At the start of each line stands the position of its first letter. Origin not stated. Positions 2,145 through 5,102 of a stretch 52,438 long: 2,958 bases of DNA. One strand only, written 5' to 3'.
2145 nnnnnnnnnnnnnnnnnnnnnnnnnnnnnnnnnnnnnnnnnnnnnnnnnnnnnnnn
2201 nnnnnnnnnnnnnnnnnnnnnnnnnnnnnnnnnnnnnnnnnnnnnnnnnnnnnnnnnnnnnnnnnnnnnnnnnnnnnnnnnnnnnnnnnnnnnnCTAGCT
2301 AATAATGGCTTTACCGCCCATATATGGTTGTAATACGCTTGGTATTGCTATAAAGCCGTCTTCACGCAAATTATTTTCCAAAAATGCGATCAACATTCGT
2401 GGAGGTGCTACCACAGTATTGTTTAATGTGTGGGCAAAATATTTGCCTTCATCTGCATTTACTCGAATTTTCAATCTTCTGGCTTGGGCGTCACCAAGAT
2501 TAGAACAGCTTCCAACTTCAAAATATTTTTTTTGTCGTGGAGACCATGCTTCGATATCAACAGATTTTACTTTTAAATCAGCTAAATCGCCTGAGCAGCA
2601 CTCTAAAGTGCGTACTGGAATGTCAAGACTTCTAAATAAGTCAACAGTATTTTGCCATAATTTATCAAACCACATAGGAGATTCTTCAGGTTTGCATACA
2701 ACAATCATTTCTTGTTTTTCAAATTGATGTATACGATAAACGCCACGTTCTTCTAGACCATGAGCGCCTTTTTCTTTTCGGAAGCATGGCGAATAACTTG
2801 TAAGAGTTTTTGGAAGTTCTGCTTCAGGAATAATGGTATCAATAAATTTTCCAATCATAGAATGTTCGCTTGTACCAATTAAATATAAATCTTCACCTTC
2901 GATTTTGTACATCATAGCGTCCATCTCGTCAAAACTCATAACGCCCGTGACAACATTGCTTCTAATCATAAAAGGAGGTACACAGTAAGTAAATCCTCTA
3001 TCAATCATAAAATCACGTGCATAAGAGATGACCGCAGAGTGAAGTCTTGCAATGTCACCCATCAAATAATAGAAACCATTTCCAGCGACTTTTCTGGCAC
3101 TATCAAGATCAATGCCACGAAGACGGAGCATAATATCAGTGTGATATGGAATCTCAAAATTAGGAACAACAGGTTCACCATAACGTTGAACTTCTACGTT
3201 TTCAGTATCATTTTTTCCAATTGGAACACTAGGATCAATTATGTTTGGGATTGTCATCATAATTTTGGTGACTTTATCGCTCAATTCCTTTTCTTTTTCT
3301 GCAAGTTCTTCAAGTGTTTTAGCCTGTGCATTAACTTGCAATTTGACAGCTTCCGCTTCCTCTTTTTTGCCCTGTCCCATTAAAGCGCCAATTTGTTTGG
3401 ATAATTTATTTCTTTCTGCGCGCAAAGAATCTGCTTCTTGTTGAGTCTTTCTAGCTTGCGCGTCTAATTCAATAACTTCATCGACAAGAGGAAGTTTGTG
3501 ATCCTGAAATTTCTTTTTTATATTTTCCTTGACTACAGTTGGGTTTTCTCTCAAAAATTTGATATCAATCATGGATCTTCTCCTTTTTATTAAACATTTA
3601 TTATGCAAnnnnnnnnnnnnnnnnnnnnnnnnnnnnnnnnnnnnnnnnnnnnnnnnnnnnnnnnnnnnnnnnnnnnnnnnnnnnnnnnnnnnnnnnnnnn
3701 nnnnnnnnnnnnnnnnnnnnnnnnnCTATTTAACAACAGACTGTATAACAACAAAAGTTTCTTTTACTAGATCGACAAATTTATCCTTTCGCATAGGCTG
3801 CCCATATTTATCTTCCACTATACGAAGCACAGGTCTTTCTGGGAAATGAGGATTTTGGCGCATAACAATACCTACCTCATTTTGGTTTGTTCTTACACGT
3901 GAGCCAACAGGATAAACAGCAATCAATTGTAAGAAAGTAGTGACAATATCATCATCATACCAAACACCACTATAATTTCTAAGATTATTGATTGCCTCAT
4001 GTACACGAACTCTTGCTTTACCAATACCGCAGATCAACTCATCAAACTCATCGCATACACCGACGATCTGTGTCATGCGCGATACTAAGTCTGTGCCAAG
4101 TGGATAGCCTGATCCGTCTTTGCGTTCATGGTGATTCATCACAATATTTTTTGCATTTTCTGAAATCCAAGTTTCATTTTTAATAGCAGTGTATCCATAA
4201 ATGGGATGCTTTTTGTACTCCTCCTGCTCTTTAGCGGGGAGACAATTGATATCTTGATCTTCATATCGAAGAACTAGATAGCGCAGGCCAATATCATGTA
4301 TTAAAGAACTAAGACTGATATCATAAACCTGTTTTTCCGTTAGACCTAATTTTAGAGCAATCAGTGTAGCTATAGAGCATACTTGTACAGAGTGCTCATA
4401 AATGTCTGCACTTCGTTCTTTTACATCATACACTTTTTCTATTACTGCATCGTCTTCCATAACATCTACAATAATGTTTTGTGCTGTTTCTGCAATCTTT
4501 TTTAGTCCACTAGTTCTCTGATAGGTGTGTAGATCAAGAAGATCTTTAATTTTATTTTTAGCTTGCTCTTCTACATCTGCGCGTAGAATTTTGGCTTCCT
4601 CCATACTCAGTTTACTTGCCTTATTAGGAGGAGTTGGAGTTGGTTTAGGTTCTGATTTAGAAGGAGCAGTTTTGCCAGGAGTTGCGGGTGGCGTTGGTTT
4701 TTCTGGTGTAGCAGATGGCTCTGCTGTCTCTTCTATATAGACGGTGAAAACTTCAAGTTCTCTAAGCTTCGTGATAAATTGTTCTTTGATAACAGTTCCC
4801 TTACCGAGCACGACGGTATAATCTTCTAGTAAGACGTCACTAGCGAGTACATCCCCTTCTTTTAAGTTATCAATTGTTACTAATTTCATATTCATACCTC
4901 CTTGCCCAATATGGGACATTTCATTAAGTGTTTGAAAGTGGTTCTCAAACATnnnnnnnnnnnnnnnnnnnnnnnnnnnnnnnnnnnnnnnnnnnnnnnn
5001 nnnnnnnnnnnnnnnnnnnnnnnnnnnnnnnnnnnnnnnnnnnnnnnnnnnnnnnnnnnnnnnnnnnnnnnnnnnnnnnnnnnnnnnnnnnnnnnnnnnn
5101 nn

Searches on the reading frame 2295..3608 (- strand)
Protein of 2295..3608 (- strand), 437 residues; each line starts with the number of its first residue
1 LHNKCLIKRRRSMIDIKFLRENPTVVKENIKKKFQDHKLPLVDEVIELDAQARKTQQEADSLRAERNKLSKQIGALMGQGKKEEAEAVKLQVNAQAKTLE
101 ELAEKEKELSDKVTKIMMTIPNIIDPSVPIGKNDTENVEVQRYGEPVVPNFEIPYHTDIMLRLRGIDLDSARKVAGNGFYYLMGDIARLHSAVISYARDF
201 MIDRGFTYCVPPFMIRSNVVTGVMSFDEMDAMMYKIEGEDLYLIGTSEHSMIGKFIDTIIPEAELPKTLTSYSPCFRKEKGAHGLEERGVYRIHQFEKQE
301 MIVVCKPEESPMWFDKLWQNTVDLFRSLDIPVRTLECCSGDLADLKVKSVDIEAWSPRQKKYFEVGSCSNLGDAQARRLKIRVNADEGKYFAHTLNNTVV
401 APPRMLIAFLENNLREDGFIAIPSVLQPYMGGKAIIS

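Call 8: search_protein_families(library=pfam, proteins=[window:2295-3608:-])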
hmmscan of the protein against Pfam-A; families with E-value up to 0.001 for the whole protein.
window:2295-3608:- (437 aa): 2 families
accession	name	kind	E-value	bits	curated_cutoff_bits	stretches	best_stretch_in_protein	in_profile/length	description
PF00587.30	tRNA-synt_2b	-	4.3e-29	102.3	29.3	1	238-413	8-179/179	tRNA synthetase class II core domain (G, H, P, S and T)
PF02403.27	Seryl_tRNA_N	-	4.8e-28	98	28.2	1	13-123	1-107/108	Seryl-tRNA synthetase N-terminal domain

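Call 9: search_protein_families(library=ncbifam, proteins=[window:2295-3608:-])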
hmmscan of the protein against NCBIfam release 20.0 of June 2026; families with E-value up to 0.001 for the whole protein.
window:2295-3608:- (437 aa): 3 families
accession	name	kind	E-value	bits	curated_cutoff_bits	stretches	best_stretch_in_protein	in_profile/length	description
TIGR00414.1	serS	equivalog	8.9e-125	417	301.65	1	13-430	1-418/418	serine--tRNA ligase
TIGR00418.1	thrS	equivalog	0.00029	19.9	383.65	1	174-330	188-344/565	threonine--tRNA ligase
NF003211.1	PRK04173.1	equivalog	0.0009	18.2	312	0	288-373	207-295/454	glycine--tRNA ligase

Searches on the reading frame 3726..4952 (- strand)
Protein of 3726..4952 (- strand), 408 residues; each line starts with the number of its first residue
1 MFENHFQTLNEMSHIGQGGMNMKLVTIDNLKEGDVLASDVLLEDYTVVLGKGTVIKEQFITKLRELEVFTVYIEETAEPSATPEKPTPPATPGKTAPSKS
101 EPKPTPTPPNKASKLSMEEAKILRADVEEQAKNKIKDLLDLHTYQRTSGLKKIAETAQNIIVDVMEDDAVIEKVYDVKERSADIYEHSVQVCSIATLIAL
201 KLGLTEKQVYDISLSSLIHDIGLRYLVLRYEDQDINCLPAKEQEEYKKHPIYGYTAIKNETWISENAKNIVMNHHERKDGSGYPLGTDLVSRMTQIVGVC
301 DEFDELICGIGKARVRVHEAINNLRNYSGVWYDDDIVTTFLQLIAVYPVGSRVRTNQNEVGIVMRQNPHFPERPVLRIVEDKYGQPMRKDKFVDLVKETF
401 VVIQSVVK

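Call 8: search_protein_families(library=pfam, proteins=[window:3726-4952:-])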
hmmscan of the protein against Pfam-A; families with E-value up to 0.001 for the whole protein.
window:3726-4952:- (408 aa): 2 families
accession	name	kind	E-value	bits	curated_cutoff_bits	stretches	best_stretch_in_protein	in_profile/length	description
PF13487.12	HD_5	-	8.8e-16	58.5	27.2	1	181-335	11-169/170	HD domain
PF01966.28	HD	-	6.2e-09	36.6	22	1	185-304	2-114/116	HD domain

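Call 9: search_protein_families(library=ncbifam, proteins=[window:3726-4952:-])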
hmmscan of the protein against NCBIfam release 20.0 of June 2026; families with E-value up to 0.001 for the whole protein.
window:3726-4952:- (408 aa): 1 family
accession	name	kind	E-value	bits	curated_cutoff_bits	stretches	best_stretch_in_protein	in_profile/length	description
NF053512.1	nitric_RR_NosR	exception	4.6e-30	105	400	1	118-349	122-359/422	response regulator c-di-GMP phosphodiesterase, NosR family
